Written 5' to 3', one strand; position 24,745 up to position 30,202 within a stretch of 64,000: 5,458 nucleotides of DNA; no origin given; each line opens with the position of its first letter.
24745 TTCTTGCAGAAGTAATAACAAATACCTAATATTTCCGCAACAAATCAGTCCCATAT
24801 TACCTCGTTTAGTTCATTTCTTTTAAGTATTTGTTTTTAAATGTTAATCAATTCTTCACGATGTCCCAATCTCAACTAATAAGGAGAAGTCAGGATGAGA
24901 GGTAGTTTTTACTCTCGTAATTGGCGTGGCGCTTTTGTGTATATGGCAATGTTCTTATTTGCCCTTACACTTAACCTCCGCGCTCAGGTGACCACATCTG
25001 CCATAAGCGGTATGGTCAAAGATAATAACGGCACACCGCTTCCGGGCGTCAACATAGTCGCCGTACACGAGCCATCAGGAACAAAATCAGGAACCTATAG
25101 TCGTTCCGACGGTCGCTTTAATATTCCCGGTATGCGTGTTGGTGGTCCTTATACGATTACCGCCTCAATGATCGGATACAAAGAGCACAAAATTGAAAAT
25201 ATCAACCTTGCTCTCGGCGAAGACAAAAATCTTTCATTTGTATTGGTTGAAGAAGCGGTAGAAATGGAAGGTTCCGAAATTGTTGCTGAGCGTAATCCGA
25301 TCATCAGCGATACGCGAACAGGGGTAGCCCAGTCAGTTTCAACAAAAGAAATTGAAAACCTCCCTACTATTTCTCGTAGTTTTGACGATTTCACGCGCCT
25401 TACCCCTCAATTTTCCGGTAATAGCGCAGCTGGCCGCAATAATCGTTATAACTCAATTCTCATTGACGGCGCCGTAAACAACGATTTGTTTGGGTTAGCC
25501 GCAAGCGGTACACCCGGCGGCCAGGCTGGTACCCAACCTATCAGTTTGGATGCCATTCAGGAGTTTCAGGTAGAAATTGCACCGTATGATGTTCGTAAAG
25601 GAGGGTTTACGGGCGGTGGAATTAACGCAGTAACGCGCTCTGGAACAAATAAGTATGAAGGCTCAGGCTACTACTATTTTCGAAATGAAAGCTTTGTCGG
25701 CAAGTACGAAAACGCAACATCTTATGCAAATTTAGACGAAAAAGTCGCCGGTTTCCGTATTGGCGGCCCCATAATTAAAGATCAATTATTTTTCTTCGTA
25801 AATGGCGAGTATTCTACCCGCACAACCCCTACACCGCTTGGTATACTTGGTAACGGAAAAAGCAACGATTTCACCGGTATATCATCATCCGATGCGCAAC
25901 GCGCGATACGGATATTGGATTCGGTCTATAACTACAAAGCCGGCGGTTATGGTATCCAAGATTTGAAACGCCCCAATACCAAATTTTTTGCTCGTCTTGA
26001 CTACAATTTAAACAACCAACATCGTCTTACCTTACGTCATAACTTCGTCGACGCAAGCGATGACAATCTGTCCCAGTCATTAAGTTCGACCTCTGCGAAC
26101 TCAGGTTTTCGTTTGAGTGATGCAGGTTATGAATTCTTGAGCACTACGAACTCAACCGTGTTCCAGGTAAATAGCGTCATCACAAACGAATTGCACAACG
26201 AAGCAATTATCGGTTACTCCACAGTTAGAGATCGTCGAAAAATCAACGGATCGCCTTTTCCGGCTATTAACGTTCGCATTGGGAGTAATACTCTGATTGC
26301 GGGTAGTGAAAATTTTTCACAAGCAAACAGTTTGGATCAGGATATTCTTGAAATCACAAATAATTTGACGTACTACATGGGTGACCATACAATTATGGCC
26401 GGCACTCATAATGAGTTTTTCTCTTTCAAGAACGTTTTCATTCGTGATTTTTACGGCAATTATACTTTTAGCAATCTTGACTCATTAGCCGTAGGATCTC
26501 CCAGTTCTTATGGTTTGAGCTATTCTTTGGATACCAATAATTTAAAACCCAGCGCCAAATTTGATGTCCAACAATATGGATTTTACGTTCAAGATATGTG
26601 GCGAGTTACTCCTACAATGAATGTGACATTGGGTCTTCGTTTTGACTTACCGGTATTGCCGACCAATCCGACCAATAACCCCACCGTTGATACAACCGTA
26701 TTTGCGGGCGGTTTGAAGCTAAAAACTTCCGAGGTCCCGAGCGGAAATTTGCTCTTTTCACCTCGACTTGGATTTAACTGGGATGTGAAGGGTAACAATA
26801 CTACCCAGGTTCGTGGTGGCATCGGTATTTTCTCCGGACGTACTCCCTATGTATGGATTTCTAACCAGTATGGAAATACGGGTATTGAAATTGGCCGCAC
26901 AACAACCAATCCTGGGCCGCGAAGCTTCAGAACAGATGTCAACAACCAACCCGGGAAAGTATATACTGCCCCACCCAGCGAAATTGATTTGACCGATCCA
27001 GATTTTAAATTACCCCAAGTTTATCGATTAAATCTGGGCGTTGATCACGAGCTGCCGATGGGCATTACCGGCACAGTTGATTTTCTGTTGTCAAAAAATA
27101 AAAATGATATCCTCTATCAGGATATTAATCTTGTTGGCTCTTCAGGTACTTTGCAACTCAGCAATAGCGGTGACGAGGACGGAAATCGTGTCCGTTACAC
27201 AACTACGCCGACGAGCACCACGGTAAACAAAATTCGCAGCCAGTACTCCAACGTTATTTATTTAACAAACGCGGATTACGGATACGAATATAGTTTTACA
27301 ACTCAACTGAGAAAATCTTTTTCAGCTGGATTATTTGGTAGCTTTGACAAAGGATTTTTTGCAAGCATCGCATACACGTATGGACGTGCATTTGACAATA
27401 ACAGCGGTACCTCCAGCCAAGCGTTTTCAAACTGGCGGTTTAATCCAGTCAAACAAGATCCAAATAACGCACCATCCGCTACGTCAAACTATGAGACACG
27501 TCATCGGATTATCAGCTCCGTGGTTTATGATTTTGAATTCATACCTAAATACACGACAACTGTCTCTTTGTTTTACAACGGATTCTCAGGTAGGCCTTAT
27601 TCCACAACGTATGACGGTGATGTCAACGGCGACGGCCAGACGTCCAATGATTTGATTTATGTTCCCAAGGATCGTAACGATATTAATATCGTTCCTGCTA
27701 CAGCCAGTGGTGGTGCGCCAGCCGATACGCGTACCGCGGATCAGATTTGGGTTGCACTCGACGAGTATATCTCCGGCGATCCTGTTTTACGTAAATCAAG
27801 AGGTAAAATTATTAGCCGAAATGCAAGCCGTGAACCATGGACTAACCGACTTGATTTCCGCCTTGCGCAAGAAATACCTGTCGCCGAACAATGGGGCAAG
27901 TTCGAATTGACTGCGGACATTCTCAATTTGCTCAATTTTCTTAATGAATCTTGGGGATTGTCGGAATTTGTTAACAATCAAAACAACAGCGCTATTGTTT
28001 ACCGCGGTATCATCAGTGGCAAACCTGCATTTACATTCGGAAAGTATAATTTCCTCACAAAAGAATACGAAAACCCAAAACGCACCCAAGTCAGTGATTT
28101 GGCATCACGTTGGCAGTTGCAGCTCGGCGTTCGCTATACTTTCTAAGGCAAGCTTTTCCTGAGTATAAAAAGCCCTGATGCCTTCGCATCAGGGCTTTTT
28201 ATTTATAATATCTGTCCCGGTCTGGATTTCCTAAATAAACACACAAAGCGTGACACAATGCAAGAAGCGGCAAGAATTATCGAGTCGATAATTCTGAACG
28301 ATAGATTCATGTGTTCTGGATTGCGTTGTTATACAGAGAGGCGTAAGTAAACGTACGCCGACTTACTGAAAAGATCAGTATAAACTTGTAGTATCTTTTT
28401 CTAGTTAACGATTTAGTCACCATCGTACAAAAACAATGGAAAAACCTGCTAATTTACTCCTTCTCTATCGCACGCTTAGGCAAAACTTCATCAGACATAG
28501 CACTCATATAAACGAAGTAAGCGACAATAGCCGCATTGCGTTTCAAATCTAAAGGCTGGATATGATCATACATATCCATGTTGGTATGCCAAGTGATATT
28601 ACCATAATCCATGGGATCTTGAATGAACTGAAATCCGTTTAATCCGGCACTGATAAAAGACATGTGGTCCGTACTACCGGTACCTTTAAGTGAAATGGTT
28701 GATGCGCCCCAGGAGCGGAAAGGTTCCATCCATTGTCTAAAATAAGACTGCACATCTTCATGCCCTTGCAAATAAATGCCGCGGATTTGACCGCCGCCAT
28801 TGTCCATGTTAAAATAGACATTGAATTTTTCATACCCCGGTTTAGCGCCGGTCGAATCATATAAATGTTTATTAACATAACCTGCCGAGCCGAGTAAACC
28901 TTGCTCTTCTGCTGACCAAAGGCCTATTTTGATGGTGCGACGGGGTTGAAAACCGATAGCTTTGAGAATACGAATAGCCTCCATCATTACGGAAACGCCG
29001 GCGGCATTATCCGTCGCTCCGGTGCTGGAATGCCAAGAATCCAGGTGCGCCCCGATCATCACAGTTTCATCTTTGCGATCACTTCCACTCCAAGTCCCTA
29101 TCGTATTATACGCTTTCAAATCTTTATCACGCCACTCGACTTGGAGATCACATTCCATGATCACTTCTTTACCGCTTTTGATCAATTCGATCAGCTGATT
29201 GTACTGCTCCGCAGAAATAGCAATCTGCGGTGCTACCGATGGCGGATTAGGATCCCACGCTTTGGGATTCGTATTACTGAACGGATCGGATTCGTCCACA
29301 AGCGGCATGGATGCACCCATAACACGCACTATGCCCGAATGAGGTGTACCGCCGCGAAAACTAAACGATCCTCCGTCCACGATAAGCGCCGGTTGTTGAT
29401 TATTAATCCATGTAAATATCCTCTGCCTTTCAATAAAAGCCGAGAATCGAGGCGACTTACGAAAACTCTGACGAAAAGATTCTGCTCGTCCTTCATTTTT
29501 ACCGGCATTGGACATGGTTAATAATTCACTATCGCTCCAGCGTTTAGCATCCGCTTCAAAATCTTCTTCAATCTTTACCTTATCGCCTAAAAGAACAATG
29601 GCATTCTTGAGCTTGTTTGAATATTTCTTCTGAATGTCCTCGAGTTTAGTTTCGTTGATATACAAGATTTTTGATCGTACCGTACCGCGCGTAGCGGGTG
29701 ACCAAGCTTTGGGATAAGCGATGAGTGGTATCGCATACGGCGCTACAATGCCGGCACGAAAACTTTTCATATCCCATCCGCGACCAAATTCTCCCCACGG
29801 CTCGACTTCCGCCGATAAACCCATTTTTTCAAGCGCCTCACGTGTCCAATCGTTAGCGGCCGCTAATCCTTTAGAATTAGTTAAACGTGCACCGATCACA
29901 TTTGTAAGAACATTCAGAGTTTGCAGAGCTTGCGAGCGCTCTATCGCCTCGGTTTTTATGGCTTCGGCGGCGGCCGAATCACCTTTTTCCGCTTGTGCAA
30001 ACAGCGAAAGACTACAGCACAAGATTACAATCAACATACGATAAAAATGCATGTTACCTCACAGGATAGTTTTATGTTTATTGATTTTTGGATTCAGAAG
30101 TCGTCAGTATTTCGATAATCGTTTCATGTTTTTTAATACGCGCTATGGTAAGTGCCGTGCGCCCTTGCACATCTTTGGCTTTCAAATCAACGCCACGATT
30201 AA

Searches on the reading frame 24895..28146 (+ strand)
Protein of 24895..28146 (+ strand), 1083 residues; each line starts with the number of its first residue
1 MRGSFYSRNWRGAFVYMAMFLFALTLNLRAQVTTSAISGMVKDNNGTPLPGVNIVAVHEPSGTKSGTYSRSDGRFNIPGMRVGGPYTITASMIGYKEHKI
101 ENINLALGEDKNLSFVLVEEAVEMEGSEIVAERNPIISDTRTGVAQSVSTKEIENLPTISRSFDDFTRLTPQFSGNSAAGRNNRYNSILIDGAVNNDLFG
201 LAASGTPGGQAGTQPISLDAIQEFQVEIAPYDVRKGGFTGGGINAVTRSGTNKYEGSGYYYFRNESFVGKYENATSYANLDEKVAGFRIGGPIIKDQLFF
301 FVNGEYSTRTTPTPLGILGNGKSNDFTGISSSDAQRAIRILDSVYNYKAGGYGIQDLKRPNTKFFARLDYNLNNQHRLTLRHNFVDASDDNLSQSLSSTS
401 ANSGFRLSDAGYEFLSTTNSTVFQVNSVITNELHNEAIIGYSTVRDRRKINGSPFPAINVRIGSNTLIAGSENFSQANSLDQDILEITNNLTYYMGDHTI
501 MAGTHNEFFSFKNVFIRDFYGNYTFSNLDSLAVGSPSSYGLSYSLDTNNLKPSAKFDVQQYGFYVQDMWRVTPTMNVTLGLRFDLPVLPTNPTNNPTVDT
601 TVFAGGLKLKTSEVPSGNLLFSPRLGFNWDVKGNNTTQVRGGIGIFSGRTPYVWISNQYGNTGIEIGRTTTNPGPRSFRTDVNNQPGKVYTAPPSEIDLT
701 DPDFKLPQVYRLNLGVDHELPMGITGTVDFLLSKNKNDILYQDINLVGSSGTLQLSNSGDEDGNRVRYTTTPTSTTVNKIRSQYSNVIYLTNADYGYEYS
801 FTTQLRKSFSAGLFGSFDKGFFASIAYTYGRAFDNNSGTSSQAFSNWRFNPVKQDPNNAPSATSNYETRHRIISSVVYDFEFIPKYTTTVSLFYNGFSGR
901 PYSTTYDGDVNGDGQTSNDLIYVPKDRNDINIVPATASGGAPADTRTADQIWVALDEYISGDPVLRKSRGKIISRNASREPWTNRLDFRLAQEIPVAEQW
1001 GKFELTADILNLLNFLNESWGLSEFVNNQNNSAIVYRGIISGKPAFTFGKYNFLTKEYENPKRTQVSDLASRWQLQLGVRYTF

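Call 26: search_protein_families(library=pfam, proteins=[window:24895-28146:+], max_evalue=0.00001)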
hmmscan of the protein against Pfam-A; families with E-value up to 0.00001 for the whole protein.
window:24895-28146:+ (1083 aa): 3 families
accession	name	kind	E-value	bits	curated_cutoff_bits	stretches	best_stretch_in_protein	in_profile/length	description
PF25183.1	OMP_b-brl_4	-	3.7e-66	224.6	30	1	246-1017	1-810/838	Outer membrane beta barrel domain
PF13620.12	CarboxypepD_reg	-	1.8e-20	73.5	32.3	1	37-117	2-81/82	Carboxypeptidase regulatory-like domain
PF13715.12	CarbopepD_reg_2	-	1.4e-12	47.9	32.2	1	37-125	1-84/88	CarboxypepD_reg-like domain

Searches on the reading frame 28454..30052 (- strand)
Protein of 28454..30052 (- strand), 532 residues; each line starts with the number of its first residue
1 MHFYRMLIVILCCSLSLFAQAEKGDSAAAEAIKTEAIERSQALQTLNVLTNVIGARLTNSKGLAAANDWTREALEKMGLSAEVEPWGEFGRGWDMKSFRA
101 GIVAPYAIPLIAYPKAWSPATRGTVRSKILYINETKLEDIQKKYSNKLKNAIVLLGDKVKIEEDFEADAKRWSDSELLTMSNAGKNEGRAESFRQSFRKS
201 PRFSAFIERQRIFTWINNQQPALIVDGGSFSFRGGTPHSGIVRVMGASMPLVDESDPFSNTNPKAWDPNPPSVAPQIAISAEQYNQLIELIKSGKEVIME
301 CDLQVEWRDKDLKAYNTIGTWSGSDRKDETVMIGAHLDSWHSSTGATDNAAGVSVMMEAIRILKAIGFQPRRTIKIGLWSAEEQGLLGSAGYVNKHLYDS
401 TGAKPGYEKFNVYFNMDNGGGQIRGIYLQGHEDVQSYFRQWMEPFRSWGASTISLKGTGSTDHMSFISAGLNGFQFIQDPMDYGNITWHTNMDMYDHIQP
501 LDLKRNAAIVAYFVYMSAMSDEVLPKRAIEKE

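Call 26: search_protein_families(library=pfam, proteins=[window:28454-30052:-], max_evalue=0.00001)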
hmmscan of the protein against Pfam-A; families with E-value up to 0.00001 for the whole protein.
window:28454-30052:- (532 aa): 2 families
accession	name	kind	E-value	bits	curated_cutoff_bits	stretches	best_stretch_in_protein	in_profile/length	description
PF04389.22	Peptidase_M28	-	2.7e-39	135.4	21.3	1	316-514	1-193/193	Peptidase family M28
PF01546.33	Peptidase_M20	-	7.3e-08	33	24.6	1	344-415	31-94/206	Peptidase family M20/M25/M40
